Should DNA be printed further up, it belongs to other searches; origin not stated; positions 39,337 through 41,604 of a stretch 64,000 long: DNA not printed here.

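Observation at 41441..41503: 16-bp inverted repeat bridging the atpC stop codon and the GTG start codon of the downstream fused ABC gene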

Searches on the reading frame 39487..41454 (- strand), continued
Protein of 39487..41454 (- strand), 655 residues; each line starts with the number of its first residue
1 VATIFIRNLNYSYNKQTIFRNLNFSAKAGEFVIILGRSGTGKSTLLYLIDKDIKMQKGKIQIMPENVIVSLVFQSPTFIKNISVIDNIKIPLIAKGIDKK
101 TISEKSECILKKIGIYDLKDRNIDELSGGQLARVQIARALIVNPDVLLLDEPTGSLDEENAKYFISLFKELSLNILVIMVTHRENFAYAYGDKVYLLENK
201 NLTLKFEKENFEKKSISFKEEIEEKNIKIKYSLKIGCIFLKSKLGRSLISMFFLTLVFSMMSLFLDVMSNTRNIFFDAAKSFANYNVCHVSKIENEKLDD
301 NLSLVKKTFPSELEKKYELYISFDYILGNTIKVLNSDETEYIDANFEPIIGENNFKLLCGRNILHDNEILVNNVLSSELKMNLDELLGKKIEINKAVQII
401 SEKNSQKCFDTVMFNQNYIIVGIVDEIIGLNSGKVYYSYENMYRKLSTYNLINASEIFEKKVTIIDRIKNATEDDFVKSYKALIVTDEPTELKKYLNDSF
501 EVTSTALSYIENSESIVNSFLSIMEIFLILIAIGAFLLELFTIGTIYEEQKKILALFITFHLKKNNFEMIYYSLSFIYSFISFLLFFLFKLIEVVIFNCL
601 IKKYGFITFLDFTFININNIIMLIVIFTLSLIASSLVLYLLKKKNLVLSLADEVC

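Call 15: find_homologous_proteins(query=window:39487-41454:-, max_evalue=1e-20)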
Query window:39487-41454:- (655 aa): 1655 proteins with E <= 1e-20 among 8000 candidates; the best 120 are listed.
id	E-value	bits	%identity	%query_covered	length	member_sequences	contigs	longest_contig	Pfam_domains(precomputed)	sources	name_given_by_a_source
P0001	0.0e+0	1370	100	100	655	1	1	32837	PF00005.34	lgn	-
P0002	0.0e+0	1370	100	100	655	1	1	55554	PF00005.34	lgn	-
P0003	0.0e+0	1369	100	100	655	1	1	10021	PF00005.34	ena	-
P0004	0.0e+0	1369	100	100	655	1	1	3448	PF00005.34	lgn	-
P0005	0.0e+0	1369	100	100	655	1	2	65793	PF00005.34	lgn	-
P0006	0.0e+0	1369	100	100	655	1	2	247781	PF00005.34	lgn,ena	-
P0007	0.0e+0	1369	100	100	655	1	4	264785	PF00005.34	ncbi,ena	-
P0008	0.0e+0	1368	100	100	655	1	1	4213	PF00005.34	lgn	-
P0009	0.0e+0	1368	100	100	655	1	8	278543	PF00005.34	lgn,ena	-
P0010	0.0e+0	1368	100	100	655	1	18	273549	PF00005.34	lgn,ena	-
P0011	0.0e+0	1368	100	100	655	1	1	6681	PF00005.34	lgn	-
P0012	0.0e+0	1368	100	100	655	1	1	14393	PF00005.34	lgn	-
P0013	0.0e+0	1368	100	100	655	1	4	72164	PF00005.34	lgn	-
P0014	0.0e+0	1368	100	100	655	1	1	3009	PF00005.34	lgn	-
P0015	0.0e+0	1368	100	100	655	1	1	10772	PF00005.34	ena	-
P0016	0.0e+0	1367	100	100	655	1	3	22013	PF00005.34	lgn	-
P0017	0.0e+0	1367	100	100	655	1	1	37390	PF00005.34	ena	-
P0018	0.0e+0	1367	100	100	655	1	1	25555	PF00005.34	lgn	-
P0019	0.0e+0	1367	100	100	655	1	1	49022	PF00005.34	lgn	-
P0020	0.0e+0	1367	100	100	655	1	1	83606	PF00005.34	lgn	-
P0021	0.0e+0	1367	100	100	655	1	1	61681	PF00005.34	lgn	-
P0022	0.0e+0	1367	100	100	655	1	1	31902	PF00005.34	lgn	-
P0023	0.0e+0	1367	100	100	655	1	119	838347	PF00005.34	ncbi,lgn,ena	-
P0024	0.0e+0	1367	100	100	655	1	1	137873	PF00005.34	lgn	-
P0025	0.0e+0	1367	100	100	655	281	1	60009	PF00005.34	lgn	-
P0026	0.0e+0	1367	100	100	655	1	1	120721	PF00005.34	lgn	-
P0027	0.0e+0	1367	100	100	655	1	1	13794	PF00005.34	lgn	-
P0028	0.0e+0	1366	100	100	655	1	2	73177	PF00005.34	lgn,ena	-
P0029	0.0e+0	1366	99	100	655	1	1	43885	PF00005.34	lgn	-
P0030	0.0e+0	1366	100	100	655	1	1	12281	PF00005.34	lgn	-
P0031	0.0e+0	1366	100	100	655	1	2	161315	PF00005.34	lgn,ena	-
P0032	0.0e+0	1366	99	100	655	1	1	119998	PF00005.34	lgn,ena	-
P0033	0.0e+0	1366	100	100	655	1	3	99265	PF00005.34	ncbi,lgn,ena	-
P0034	0.0e+0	1366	100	100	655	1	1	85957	PF00005.34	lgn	-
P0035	0.0e+0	1366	100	100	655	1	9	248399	PF00005.34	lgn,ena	-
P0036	0.0e+0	1366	100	100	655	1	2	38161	PF00005.34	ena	-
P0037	0.0e+0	1366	99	100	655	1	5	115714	PF00005.34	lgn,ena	-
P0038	0.0e+0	1366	99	100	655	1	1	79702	PF00005.34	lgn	-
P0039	0.0e+0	1366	99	100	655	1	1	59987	PF00005.34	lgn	-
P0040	0.0e+0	1366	100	100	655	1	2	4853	PF00005.34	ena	-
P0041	0.0e+0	1365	99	100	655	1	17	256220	PF00005.34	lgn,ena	-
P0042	0.0e+0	1365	99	100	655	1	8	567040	PF00005.34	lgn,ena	-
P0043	0.0e+0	1365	99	100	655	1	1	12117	PF00005.34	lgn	-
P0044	0.0e+0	1365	100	100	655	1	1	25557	PF00005.34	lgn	-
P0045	0.0e+0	1365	99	100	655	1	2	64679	PF00005.34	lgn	-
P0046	0.0e+0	1365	99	100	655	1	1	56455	PF00005.34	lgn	-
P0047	0.0e+0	1365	99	100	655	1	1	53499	PF00005.34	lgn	-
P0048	0.0e+0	1365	99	100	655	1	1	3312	PF00005.34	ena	-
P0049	0.0e+0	1365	99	100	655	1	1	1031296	PF00005.34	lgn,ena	-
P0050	0.0e+0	1365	99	100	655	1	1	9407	PF00005.34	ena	-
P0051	0.0e+0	1365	99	100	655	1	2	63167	PF00005.34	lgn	-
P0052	0.0e+0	1364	99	100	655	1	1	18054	PF00005.34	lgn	-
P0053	0.0e+0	1364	99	100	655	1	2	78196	PF00005.34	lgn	-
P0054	0.0e+0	1364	99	100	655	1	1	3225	PF00005.34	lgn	-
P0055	0.0e+0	1364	99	100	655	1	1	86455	PF00005.34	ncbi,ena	-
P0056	0.0e+0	1364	100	100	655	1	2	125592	PF00005.34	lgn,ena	-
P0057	0.0e+0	1364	99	100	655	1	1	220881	PF00005.34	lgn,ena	-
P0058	0.0e+0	1364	99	100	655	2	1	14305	PF00005.34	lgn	-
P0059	0.0e+0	1364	99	100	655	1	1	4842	PF00005.34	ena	-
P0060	0.0e+0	1364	99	100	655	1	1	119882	PF00005.34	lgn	-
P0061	0.0e+0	1364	99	100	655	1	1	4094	PF00005.34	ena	-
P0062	0.0e+0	1364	99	100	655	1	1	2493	PF00005.34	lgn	-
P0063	0.0e+0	1364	100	100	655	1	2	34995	PF00005.34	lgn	-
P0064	0.0e+0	1363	99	100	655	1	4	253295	PF00005.34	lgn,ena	-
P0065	0.0e+0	1363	99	100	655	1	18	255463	PF00005.34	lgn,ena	-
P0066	0.0e+0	1363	99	100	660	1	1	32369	PF00005.34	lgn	-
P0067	0.0e+0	1363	99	100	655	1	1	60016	PF00005.34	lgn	-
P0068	0.0e+0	1363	99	100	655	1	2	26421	PF00005.34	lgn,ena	-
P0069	0.0e+0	1363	99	100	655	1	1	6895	PF00005.34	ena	-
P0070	0.0e+0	1363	99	100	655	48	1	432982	PF00005.34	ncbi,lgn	ncbi:MAG: ATP-binding cassette domain-containing protein [Bacilli bacterium]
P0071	0.0e+0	1363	99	100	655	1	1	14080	PF00005.34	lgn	-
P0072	0.0e+0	1363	99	100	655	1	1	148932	PF00005.34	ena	-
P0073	0.0e+0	1362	99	100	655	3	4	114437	PF00005.34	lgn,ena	-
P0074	0.0e+0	1362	99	100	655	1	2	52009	PF00005.34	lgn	-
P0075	0.0e+0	1362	99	100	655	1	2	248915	PF00005.34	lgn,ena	-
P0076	0.0e+0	1362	99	100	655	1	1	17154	PF00005.34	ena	-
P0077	0.0e+0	1362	99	100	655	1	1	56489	PF00005.34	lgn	-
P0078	0.0e+0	1362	99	100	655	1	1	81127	PF00005.34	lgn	-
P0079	0.0e+0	1362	99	100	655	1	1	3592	PF00005.34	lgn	-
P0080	0.0e+0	1361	99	100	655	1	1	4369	PF00005.34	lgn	-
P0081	0.0e+0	1361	99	100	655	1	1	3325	PF00005.34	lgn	-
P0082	0.0e+0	1361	99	100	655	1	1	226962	PF00005.34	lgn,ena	-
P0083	0.0e+0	1361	99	100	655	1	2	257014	PF00005.34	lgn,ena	-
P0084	0.0e+0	1361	99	100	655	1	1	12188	PF00005.34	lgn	-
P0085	0.0e+0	1361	99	100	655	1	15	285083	PF00005.34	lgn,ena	-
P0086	0.0e+0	1361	99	100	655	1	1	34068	PF00005.34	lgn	-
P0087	0.0e+0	1360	99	100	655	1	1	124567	PF00005.34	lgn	-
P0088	0.0e+0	1360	99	100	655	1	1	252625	PF00005.34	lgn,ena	-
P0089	0.0e+0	1360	99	100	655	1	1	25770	PF00005.34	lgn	-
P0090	0.0e+0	1359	99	100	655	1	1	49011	PF00005.34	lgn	-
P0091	0.0e+0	1359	99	100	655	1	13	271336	PF00005.34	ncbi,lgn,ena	-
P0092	0.0e+0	1359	99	100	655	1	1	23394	PF00005.34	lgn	-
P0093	0.0e+0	1359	99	100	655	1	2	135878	PF00005.34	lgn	-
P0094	0.0e+0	1358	99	100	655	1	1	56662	PF00005.34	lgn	-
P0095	0.0e+0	1358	99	100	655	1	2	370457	PF00005.34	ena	-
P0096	0.0e+0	1358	99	100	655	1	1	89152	PF00005.34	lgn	-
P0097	0.0e+0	1358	99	100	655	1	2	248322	PF00005.34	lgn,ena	-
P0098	0.0e+0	1357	99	100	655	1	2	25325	PF00005.34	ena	-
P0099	0.0e+0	1357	99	100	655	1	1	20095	PF00005.34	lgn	-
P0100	0.0e+0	1349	99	99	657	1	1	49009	PF00005.34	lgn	-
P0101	0.0e+0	1304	97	100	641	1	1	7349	PF00005.34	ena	-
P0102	0.0e+0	1237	90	100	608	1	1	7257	PF00005.34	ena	-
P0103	7.0e-127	443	95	34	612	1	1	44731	PF00005.34,PF03235.20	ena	-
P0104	6.6e-50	189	30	96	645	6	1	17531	PF00005.34,PF13476.13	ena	-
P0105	1.9e-39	154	33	31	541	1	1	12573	PF09818.16,PF00005.34,PF13555.13,PF13401.13,PF03193.23,PF13238.13,PF02463.26,PF25199.2,PF13481.13,PF13304.13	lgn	-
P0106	2.9e-39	154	32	31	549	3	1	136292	PF07693.21,PF13555.13,PF13401.13,PF03193.23,PF13238.13,PF13304.13,PF13191.13,PF09818.16,PF00005.34,PF13175.13,PF13476.13,PF05729.19,PF13521.13,PF00910.29,PF02463.26,PF27394.1,PF25199.2,PF13481.13,PF20720.4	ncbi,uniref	ncbi:energy-coupling factor transporter ATPase [Alkalibacillus silvisoli]|uniref:Energy-coupling fac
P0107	4.3e-39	153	34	30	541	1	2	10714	PF09818.16,PF00005.34,PF13555.13,PF13401.13,PF03193.23,PF13238.13,PF02463.26,PF25199.2,PF13481.13,PF13304.13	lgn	-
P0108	5.6e-37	146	32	31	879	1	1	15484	PF00005.34,PF13476.13,PF07155.18,PF12822.13,PF13555.13,PF13401.13,PF03193.23,PF13238.13,PF02463.26,PF03215.22,PF13304.13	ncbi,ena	-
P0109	2.1e-36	144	32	31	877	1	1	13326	PF00005.34,PF07155.18,PF12822.13,PF13521.13,PF13401.13,PF03193.23,PF13238.13,PF02463.26,PF03215.22,PF13304.13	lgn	-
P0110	1.8e-35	141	30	31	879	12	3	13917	PF13555.13,PF13401.13,PF03193.23,PF13238.13,PF03215.22,PF13304.13,PF00005.34,PF13476.13,PF07155.18,PF12822.13,PF13521.13,PF02463.26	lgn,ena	-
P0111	2.1e-35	141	28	93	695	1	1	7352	PF02687.28,PF00005.34,PF12704.15,PF02463.26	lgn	-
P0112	4.6e-35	140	30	31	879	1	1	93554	PF00005.34,PF07155.18,PF12822.13,PF13555.13,PF13401.13,PF03193.23,PF02463.26,PF13304.13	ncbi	-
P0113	5.8e-35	139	32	31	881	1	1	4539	PF13604.13,PF13401.13,PF03193.23,PF13238.13,PF03215.22,PF13304.13,PF13191.13,PF00005.34,PF07155.18,PF12822.13,PF13521.13,PF02463.26,PF25199.2,PF13481.13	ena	-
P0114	1.1e-34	138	31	31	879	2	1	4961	PF13555.13,PF13401.13,PF03193.23,PF13238.13,PF03215.22,PF13304.13,PF00005.34,PF13476.13,PF07155.18,PF12822.13,PF13521.13,PF02463.26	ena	-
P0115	2.7e-34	137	35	30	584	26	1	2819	PF00005.34,PF13476.13,PF13555.13,PF13401.13,PF03193.23,PF02463.26,PF13304.13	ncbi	-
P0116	7.1e-34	136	29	31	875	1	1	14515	PF20221.4,PF13604.13,PF13555.13,PF13401.13,PF03193.23,PF03215.22,PF13304.13,PF13191.13,PF00005.34,PF07155.18,PF12822.13,PF13521.13,PF02463.26,PF13481.13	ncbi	-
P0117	1.2e-33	135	34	31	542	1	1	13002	PF13555.13,PF13401.13,PF03193.23,PF20703.4,PF13238.13,PF05673.20,PF13304.13,PF13191.13,PF25201.1,PF09818.16,PF00005.34,PF13476.13,PF02463.26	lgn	-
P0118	2.7e-33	134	32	33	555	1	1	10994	PF13555.13,PF13401.13,PF03193.23,PF20703.4,PF01637.25,PF13304.13,PF13191.13,PF13514.13,PF09818.16,PF00005.34,PF13175.13,PF13476.13,PF05729.19,PF02463.26,PF25199.2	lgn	-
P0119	2.8e-33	134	31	31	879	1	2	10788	PF00005.34,PF13476.13,PF07155.18,PF12822.13,PF13555.13,PF13401.13,PF03193.23,PF13238.13,PF02463.26,PF03215.22,PF13304.13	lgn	-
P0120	3.6e-33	133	29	30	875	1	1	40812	PF20221.4,PF13555.13,PF13401.13,PF03193.23,PF03215.22,PF13304.13,PF13191.13,PF00005.34,PF07155.18,PF12822.13,PF13521.13,PF02463.26,PF13481.13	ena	-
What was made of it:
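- Tried and rejected: The protein search gave same-species hits (nearly all 97-100% identical, one at 90%), then one homologue at 30% (call 15).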

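Call 20: find_encoding_contigs(protein=P0104, flank=5000, max_places=4)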
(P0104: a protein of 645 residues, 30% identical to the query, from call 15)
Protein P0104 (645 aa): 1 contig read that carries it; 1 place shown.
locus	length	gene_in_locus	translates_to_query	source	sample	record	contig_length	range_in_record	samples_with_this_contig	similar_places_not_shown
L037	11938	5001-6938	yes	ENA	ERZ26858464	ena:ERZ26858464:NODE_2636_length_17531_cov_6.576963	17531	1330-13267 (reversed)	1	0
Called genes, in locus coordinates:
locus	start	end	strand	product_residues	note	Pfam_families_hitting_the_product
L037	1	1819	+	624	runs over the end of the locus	PF02518:HATPase_c (faint), PF13589:HATPase_c_3, PF01119:DNA_mis_repair, PF08676:MutL_C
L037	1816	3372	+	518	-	PF01745:IPT, PF01715:IPPT, PF00899:ThiF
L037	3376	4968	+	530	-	PF01268:FTHFS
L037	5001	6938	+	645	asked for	PF00005:ABC_tran, PF13476:AAA_23 (weak)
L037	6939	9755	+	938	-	PF00005:ABC_tran, PF02463:SMC_N, PF02687:FtsX (weak)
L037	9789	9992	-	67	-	PF00313:CSD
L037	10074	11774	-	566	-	PF00485:PRK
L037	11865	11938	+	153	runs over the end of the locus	PF03449:GreA_GreB_N, PF01272:GreA_GreB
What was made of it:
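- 36758..39493 (-): Second fused ABC/FtsX-type gene (911 aa). Its ATG overlaps the end of the 655-aa gene by 7 nt, so the two form one unit downstream of the hairpin. The same gene pair occurs in the distant homologue locus L037 (call 20).
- The gene pair sits behind a different gene (formate-tetrahydrofolate ligase) in the only distant homologue locus (call 20).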

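Call 27: find_encoding_contigs(protein=P0101, flank=3000, max_places=5)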
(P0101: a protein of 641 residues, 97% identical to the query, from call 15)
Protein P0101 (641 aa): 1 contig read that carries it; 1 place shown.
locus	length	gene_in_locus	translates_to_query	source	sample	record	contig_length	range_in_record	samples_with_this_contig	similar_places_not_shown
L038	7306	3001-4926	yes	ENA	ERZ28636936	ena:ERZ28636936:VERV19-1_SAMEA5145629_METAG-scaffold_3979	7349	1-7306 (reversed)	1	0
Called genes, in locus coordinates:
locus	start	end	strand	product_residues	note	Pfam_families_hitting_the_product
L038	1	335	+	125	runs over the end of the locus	?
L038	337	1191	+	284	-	PF00231:ATP-synt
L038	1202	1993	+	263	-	PF02874:ATP-synt_ab_N, PF00006:ATP-synt_ab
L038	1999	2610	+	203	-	PF00006:ATP-synt_ab, PF22919:ATP-synt_VA_C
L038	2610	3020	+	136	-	-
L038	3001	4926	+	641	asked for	PF00005:ABC_tran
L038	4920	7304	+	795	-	?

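Call 28: find_encoding_contigs(protein=P0099, flank=3000, max_places=5)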
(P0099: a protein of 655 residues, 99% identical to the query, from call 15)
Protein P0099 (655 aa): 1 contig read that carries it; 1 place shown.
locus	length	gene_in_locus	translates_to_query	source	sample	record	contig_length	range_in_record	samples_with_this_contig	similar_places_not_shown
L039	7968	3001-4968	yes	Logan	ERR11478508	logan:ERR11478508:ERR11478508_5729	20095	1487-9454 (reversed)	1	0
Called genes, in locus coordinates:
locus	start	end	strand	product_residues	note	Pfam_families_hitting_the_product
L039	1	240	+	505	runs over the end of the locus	PF02874:ATP-synt_ab_N, PF00006:ATP-synt_ab, PF00306:ATP-synt_ab_C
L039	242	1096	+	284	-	PF00231:ATP-synt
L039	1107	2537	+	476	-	PF02874:ATP-synt_ab_N, PF00006:ATP-synt_ab, PF22919:ATP-synt_VA_C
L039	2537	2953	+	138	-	PF02823:ATP-synt_DE_N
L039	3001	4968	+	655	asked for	PF00005:ABC_tran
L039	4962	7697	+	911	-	PF00005:ABC_tran, PF02463:SMC_N (weak), PF02687:FtsX (faint)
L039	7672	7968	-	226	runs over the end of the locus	PF03167:UDG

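Call 29: find_encoding_contigs(protein=P0095, flank=3000, max_places=5)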
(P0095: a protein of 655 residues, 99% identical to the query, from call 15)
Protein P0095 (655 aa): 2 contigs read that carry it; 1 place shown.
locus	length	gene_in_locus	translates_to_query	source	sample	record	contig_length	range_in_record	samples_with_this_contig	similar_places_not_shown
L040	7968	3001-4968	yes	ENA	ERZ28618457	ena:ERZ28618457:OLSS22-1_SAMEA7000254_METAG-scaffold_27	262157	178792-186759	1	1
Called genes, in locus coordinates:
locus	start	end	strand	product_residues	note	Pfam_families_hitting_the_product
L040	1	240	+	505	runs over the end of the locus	PF02874:ATP-synt_ab_N, PF00006:ATP-synt_ab, PF00306:ATP-synt_ab_C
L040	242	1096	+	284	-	PF00231:ATP-synt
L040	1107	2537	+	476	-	PF02874:ATP-synt_ab_N, PF00006:ATP-synt_ab, PF22919:ATP-synt_VA_C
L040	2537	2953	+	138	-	PF02823:ATP-synt_DE_N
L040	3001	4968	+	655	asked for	PF00005:ABC_tran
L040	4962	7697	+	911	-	PF00005:ABC_tran, PF02463:SMC_N (weak), PF02687:FtsX (faint)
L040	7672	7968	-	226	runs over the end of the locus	PF03167:UDG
